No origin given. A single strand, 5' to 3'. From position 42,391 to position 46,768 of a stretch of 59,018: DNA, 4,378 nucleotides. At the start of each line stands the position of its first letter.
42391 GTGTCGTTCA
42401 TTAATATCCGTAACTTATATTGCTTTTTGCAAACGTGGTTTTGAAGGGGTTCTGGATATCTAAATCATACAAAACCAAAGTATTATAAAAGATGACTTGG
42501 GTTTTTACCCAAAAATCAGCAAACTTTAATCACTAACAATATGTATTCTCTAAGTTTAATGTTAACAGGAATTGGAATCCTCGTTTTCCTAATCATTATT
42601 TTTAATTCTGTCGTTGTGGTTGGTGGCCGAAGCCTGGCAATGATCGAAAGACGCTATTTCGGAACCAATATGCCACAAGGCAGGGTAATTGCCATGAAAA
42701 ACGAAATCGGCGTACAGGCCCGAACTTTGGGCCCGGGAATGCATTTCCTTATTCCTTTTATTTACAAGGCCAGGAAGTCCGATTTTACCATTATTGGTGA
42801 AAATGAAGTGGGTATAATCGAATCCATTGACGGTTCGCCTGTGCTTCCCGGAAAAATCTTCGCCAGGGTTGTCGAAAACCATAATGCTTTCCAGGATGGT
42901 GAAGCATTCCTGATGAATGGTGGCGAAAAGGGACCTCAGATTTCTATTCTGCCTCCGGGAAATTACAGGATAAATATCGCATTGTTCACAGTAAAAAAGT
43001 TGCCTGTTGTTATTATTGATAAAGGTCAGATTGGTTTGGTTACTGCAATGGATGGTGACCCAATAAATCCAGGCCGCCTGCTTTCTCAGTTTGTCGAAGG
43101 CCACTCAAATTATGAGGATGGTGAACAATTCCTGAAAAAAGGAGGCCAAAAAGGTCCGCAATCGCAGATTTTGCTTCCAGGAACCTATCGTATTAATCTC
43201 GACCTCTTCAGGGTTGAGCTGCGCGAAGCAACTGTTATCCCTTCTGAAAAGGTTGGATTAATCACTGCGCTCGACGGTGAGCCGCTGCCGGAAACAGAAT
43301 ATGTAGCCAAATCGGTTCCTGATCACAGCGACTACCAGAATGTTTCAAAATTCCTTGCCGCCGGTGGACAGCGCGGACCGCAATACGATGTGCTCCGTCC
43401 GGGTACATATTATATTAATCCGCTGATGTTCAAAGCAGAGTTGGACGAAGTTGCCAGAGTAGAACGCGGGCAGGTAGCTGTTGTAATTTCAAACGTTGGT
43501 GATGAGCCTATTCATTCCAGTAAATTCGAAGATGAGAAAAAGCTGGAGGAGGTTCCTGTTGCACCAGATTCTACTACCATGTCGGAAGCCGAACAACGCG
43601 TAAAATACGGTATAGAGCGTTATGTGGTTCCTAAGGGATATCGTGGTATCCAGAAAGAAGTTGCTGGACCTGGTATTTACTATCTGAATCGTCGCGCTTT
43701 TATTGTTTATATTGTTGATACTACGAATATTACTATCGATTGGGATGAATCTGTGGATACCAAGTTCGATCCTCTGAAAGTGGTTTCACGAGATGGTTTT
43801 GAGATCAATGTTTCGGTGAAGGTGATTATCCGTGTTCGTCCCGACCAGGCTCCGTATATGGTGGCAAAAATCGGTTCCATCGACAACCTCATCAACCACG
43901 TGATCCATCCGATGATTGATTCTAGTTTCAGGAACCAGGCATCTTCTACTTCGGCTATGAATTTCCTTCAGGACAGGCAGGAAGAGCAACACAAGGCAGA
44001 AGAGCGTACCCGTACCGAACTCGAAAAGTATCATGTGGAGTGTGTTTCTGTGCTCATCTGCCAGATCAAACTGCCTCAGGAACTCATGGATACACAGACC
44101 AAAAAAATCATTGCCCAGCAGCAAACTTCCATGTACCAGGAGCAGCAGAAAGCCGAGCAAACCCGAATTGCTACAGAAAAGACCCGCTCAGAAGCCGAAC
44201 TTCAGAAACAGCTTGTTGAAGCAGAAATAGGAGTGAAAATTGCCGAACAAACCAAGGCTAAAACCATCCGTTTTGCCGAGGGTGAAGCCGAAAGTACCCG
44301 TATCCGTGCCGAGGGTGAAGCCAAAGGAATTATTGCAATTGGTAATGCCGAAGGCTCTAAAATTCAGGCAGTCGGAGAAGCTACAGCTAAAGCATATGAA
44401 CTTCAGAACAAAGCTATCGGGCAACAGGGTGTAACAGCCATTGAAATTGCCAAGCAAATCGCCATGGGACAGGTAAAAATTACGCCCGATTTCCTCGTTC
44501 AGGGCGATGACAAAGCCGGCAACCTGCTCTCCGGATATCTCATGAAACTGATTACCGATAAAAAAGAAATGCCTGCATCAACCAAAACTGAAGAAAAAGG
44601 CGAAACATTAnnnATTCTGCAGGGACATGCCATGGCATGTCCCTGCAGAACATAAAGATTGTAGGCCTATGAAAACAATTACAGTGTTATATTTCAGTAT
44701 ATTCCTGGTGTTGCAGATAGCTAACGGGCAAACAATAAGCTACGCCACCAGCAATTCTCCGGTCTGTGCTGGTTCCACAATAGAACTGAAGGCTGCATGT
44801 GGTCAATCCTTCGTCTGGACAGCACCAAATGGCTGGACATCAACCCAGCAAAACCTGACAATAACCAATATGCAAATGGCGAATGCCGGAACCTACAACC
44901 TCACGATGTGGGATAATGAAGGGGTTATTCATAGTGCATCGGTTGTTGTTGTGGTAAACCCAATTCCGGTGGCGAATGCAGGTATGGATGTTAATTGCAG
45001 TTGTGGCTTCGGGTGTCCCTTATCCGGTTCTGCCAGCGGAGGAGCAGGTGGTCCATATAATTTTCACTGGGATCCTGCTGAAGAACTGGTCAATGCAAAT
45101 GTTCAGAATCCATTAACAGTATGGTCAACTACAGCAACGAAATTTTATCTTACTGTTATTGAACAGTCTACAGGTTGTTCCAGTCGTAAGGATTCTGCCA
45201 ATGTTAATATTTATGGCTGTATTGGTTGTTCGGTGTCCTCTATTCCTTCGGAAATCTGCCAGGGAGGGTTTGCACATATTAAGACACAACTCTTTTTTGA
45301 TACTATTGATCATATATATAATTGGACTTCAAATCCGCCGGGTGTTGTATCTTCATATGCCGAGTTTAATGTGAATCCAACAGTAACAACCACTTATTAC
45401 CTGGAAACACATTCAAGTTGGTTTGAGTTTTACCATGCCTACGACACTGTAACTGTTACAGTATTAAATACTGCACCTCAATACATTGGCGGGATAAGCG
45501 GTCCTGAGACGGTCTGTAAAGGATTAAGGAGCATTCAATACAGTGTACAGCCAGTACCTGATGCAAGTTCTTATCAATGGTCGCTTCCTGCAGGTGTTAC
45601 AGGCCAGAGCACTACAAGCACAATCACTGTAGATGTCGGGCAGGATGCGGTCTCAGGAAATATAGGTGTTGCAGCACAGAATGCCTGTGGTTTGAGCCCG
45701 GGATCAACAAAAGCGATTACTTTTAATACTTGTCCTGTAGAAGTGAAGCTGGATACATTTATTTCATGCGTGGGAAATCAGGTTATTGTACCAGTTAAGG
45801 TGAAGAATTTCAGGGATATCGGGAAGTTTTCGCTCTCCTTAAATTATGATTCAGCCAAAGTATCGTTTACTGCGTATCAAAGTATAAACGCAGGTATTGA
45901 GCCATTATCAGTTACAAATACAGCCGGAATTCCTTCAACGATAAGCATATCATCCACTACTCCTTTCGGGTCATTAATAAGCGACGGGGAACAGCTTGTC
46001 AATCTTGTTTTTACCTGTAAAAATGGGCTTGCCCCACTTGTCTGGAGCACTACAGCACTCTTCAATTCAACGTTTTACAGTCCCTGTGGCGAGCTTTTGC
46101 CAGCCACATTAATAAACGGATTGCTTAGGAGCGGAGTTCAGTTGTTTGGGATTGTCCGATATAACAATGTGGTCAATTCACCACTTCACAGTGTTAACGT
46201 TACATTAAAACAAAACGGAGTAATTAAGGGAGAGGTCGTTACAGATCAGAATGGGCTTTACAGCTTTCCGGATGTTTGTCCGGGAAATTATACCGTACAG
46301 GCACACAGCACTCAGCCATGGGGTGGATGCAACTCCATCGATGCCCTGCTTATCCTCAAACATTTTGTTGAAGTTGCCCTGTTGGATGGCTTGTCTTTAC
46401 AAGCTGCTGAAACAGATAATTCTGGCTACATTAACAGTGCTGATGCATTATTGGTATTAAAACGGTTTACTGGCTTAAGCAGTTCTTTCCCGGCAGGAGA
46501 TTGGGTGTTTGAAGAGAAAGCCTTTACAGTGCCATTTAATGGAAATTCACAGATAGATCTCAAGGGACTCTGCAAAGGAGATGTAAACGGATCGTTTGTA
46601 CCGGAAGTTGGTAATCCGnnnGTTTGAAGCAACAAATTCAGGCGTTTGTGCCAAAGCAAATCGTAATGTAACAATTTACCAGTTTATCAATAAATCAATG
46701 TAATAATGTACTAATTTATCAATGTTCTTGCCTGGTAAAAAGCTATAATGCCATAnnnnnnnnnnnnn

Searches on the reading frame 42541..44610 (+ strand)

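Call 8: search_protein_families(library=pfam, proteins=[window:42541-44610:+], max_evalue=0.01)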
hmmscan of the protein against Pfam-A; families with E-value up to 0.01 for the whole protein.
window:42541-44610:+ (690 aa): 1 family
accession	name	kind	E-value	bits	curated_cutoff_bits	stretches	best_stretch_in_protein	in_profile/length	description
PF01145.31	Band_7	-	2e-25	90.3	23.6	1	363-540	3-174/176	SPFH domain / Band 7 family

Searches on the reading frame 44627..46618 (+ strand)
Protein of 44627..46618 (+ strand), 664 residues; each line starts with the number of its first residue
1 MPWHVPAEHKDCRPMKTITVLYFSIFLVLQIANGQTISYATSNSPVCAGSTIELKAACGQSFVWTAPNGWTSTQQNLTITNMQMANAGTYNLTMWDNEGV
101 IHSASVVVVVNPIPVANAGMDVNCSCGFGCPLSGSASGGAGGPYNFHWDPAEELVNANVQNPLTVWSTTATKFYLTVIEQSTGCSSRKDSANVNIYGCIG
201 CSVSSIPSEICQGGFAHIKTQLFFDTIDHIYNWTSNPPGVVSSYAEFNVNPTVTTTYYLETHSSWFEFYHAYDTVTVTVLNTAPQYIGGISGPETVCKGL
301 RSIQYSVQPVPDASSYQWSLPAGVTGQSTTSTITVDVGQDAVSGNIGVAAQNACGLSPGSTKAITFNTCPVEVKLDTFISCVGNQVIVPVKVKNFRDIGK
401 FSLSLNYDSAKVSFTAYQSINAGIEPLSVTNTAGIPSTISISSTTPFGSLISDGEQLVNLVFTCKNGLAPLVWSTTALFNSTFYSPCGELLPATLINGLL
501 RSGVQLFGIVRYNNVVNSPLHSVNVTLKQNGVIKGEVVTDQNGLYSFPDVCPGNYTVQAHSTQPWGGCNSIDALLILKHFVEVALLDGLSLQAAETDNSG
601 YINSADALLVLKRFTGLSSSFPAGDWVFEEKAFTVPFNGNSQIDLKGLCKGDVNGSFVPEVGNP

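Call 8: search_protein_families(library=pfam, proteins=[window:44627-46618:+], max_evalue=0.01)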
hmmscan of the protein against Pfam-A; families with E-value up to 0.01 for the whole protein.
window:44627-46618:+ (664 aa): 7 families
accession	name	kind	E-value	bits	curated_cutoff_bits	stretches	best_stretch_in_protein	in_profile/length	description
PF19408.5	PKD_6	-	1.1e-18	67.8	25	1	284-360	2-78/82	PKD-like domain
PF13620.12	CarboxypepD_reg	-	9.8e-07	29.5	32.3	1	508-560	4-55/82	Carboxypeptidase regulatory-like domain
PF17210.9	SdrD_B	-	1.2e-06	29.1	29.7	1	518-561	22-66/112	SdrD B-like domain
PF00963.24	Cohesin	-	1.4e-06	29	24.1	1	371-479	1-120/139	Cohesin domain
PF14686.12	fn3_3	-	4.3e-05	23.7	24.4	0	70-108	28-67/75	Polysaccharide lyase family 4, domain II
PF17802.7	SpaA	-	0.00037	21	23.1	1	517-558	13-57/91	Prealbumin-like fold domain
PF13715.12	CarbopepD_reg_2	-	0.003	18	32.2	0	517-559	11-50/88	CarboxypepD_reg-like domain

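Call 19: find_encoding_contigs(protein=window:44627-46618:+, flank=2000, max_places=3)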
Protein window:44627-46618:+ (664 aa): 11 contigs read that carry it; 3 places shown.
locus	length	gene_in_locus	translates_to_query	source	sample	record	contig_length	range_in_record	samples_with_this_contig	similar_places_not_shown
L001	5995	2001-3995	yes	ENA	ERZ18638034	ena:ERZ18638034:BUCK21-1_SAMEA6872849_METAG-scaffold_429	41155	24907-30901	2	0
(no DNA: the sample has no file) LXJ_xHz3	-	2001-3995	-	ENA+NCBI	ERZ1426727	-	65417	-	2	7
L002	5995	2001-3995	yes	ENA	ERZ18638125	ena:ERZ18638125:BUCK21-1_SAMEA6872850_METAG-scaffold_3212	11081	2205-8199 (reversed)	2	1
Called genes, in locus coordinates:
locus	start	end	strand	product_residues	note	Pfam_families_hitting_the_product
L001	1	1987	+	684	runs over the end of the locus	PF01145:Band_7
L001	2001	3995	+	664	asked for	PF19408:PKD_6, PF00963:Cohesin (weak), PF13620:CarboxypepD_reg (weak), PF17210:SdrD_B (weak), PF22904:NOMO1-like_2nd (weak)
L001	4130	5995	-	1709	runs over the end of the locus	PF19081:Ig_7 (faint), PF19406:PKD_5 (faint), PF13585:CHU_C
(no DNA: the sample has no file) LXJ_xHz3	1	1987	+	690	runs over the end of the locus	PF01145:Band_7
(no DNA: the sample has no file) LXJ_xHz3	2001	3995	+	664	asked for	PF19408:PKD_6, PF00963:Cohesin (weak), PF13620:CarboxypepD_reg (weak), PF17210:SdrD_B (weak), PF22904:NOMO1-like_2nd (weak)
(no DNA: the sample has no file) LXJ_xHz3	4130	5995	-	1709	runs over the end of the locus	PF19081:Ig_7 (faint), PF19406:PKD_5 (faint), PF13585:CHU_C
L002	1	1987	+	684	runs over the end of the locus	PF01145:Band_7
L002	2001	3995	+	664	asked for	PF19408:PKD_6, PF00963:Cohesin (weak), PF13620:CarboxypepD_reg (weak), PF17210:SdrD_B (weak), PF22904:NOMO1-like_2nd (weak)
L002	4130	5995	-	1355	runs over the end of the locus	?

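Call 81: list_cluster_members(proteins=[P0060, window:44627-46618:+, P0120, P0047])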
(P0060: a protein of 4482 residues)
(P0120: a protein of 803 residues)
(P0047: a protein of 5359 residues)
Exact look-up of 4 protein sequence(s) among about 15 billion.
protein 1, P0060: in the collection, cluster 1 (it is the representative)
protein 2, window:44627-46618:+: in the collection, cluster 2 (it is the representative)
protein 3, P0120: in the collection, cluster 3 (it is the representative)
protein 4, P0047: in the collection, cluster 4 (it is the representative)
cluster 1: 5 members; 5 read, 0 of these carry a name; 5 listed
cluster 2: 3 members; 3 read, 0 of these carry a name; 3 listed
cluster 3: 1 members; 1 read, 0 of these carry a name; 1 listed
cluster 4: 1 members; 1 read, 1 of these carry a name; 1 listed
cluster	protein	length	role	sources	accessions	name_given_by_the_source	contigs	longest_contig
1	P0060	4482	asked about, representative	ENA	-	-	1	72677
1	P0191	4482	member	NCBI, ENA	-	-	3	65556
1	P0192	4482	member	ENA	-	-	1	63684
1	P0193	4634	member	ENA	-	-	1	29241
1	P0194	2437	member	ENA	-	-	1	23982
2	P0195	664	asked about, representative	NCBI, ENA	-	-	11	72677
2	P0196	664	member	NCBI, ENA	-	-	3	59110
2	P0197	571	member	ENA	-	-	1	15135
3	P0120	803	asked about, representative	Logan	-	-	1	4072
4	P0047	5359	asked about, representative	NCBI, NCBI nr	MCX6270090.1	MAG: HYR domain-containing protein [Bacteroidetes bacterium] | HYR domain-containing protein [Bacteroidota bacterium]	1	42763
